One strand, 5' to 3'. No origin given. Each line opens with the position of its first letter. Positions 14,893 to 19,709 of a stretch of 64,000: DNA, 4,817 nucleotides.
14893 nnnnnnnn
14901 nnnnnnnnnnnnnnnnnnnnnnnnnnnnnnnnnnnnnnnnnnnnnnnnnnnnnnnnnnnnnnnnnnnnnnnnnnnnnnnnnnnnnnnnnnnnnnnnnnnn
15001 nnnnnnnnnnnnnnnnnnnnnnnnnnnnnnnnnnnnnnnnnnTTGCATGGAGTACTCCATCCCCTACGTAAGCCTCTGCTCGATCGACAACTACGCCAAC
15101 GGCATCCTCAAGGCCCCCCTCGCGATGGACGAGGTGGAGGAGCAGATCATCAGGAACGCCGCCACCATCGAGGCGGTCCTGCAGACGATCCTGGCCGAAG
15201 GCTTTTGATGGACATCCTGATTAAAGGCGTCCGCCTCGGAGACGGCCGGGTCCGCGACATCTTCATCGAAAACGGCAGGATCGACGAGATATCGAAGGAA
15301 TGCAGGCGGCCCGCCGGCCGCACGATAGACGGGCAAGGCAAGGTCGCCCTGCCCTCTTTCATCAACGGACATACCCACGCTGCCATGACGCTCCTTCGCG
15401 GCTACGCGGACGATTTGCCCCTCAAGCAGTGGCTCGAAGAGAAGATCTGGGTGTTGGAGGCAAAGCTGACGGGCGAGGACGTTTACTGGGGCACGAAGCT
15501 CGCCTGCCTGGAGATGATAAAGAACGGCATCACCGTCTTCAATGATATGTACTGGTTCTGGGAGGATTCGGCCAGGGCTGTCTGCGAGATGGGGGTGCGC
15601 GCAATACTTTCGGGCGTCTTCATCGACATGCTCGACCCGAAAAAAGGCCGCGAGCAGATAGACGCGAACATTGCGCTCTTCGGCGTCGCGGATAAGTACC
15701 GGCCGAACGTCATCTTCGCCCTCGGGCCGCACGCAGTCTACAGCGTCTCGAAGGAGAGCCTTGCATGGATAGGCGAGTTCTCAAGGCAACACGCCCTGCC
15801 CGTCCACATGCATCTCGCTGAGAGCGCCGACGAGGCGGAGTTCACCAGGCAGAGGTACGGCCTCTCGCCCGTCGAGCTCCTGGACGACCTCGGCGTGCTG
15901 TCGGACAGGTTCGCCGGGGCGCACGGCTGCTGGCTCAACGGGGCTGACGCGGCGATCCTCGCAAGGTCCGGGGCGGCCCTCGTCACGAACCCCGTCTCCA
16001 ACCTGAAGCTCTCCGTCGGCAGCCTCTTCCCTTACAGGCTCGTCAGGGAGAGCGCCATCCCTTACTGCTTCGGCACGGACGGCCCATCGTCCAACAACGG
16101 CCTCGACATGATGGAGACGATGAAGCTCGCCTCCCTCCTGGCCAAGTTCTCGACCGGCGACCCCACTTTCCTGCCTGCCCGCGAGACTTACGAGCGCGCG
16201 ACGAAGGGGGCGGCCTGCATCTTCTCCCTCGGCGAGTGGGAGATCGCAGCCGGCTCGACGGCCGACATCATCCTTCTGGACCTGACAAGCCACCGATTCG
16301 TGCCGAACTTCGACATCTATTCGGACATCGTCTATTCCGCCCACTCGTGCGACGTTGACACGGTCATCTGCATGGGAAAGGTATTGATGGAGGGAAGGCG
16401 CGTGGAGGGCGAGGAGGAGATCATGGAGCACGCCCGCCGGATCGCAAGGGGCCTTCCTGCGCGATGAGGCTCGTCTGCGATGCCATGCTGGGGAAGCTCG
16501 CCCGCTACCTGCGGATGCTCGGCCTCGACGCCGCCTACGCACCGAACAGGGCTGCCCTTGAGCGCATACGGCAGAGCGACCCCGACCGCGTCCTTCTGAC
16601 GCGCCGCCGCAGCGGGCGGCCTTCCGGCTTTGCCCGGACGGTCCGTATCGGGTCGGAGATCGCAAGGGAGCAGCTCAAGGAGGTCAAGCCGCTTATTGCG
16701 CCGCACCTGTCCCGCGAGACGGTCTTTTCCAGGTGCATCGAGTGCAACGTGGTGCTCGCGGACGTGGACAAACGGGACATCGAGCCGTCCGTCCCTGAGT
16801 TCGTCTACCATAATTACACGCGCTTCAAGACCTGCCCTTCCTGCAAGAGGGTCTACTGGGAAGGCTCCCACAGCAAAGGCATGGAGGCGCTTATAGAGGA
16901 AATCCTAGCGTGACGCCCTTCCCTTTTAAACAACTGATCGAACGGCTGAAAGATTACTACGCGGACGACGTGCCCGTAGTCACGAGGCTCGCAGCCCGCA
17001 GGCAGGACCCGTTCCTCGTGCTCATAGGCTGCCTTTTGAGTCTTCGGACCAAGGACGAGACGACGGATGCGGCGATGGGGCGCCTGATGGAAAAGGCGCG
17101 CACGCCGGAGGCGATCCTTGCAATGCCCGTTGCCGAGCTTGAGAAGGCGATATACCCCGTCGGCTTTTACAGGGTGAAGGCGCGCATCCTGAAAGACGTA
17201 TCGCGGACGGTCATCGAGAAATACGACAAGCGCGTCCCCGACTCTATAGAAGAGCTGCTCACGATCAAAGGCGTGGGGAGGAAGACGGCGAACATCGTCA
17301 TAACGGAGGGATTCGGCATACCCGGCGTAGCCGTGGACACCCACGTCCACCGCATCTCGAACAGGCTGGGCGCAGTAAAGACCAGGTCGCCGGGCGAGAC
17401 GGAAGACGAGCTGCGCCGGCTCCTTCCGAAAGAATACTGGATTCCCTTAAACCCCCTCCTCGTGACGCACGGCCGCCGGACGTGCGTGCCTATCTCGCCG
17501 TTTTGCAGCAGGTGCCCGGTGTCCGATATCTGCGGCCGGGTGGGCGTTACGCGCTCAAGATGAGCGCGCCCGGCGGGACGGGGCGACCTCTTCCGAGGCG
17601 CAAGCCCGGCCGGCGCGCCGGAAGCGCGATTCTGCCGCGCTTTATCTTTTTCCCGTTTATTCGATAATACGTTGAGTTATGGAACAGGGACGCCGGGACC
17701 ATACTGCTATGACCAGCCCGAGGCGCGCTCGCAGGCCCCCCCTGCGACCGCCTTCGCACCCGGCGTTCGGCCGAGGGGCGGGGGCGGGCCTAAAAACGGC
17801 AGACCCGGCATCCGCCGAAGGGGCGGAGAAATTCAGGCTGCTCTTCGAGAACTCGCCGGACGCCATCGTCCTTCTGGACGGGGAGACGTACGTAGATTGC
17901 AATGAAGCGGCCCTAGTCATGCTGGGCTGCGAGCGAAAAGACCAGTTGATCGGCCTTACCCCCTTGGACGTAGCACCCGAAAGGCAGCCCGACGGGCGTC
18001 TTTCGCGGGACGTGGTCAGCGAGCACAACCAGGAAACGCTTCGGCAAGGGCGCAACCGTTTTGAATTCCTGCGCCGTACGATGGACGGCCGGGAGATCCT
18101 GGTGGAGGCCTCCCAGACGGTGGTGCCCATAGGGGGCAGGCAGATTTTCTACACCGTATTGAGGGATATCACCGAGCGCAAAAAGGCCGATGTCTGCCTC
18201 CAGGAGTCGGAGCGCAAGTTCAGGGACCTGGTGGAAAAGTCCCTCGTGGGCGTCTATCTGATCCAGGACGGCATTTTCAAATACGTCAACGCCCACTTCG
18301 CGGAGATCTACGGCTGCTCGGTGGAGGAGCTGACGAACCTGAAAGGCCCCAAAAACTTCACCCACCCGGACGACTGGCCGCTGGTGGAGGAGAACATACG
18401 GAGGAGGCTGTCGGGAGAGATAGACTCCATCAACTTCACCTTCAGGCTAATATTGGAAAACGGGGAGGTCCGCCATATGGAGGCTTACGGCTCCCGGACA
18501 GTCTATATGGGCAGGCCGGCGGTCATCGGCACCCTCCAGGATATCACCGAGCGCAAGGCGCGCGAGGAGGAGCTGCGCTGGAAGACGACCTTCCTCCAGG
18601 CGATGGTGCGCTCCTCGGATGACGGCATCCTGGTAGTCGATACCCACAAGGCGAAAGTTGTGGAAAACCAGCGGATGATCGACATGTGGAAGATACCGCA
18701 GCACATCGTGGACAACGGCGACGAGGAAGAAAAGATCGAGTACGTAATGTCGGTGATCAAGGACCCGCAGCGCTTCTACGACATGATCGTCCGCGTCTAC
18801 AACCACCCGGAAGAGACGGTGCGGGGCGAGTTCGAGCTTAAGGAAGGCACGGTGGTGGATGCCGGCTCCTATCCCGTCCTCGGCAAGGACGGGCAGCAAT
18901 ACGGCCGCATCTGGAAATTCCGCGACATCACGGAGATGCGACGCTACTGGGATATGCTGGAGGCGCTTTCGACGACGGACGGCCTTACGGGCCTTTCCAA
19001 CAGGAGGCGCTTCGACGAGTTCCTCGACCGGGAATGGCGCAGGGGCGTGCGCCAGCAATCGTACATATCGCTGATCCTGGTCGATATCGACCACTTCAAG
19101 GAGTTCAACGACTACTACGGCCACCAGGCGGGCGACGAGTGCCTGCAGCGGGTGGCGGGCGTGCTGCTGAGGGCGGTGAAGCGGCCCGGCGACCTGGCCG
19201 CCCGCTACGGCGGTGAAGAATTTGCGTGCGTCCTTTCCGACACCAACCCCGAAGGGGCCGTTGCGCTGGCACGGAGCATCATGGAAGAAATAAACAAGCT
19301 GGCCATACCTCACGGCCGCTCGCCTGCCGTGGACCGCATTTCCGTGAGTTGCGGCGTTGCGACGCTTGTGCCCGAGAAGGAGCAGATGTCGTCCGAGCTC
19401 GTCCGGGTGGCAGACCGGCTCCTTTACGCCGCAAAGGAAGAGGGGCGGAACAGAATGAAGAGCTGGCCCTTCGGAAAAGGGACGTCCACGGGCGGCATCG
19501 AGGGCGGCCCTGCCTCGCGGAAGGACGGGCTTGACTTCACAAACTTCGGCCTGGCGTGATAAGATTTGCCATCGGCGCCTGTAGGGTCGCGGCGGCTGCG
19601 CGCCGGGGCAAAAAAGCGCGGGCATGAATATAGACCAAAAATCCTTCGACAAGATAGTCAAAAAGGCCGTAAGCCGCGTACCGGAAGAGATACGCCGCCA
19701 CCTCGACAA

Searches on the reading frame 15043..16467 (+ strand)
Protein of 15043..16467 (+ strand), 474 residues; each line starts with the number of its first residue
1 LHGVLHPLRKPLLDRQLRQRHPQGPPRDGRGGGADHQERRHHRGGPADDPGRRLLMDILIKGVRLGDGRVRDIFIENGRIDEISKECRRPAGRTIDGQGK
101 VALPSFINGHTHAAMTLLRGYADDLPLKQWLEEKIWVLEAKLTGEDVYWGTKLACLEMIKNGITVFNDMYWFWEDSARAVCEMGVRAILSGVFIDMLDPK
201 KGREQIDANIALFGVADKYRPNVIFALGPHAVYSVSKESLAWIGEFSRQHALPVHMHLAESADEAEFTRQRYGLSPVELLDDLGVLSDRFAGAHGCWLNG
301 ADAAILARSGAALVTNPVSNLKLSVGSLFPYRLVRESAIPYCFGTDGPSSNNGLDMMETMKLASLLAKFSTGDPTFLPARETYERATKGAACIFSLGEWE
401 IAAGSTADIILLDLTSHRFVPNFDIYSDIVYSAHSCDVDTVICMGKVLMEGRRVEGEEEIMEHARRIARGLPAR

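Call 41: search_protein_families(library=pfam, proteins=[window:15043-16467:+], max_evalue=0.000001)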
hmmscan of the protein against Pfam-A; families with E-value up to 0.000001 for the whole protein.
window:15043-16467:+ (474 aa): 2 families
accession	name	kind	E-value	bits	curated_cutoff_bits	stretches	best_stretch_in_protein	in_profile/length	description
PF01979.26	Amidohydro_1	-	1e-53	183.3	25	1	102-447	2-344/345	Amidohydrolase family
PF07969.17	Amidohydro_3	-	5.7e-09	36.4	29.7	0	234-420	258-446/472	Amidohydrolase family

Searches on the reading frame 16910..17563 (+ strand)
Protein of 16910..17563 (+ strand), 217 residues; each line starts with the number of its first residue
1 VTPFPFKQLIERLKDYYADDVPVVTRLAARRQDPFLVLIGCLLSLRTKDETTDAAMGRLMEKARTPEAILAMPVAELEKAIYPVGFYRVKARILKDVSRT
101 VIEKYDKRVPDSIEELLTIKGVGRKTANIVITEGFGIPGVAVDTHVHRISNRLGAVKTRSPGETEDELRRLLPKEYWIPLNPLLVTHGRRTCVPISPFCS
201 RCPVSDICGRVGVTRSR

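Call 41: search_protein_families(library=pfam, proteins=[window:16910-17563:+], max_evalue=0.000001)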
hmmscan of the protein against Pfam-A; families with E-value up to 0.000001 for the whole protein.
window:16910-17563:+ (217 aa): 2 families
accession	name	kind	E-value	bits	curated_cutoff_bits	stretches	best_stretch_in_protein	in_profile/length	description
PF00730.31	HhH-GPD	-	3.3e-24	85.7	26.2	1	39-174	1-108/108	HhH-GPD superfamily base excision DNA repair protein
PF00633.29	HHH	-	9.3e-08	32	24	1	105-130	2-27/30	Helix-hairpin-helix motif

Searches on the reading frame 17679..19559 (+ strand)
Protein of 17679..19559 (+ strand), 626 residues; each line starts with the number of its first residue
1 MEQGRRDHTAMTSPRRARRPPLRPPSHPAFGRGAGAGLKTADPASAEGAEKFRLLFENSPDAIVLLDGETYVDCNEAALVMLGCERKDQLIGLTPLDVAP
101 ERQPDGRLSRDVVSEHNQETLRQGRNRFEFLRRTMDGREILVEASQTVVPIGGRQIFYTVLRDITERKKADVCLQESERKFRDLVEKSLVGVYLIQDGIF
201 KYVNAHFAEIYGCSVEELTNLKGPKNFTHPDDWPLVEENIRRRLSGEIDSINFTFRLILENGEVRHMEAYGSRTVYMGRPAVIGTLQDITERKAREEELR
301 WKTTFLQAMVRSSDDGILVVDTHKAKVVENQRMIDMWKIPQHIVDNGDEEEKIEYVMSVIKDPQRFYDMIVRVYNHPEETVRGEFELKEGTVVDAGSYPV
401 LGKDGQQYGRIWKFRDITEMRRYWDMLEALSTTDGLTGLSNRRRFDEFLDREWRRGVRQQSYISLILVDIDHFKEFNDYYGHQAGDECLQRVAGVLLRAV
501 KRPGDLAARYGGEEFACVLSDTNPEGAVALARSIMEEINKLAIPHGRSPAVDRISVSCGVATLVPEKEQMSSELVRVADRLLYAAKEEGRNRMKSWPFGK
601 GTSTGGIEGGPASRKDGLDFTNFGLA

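Call 41: search_protein_families(library=pfam, proteins=[window:17679-19559:+], max_evalue=0.000001)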
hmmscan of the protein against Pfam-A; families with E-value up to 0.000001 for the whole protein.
window:17679-19559:+ (626 aa): 7 families
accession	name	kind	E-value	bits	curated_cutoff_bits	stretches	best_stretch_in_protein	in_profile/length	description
PF00990.26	GGDEF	-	5.8e-49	166.4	23.8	1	432-592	2-161/161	Diguanylate cyclase, GGDEF domain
PF13188.13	PAS_8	-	6e-21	74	21.8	1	50-102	1-54/65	PAS domain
PF08448.16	PAS_4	-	7e-18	65.3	23.1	1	56-168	1-109/110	PAS fold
PF00989.32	PAS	-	1.3e-17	64.3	22.6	0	51-148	2-95/113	PAS fold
PF13426.13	PAS_9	-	4.8e-16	59.4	27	1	60-166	1-103/103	PAS domain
PF08447.18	PAS_3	-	8.9e-13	48.8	25.6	1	202-281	3-83/89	PAS fold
PF12860.13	PAS_7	-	3.1e-10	40.6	27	0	314-422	5-112/115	PAS fold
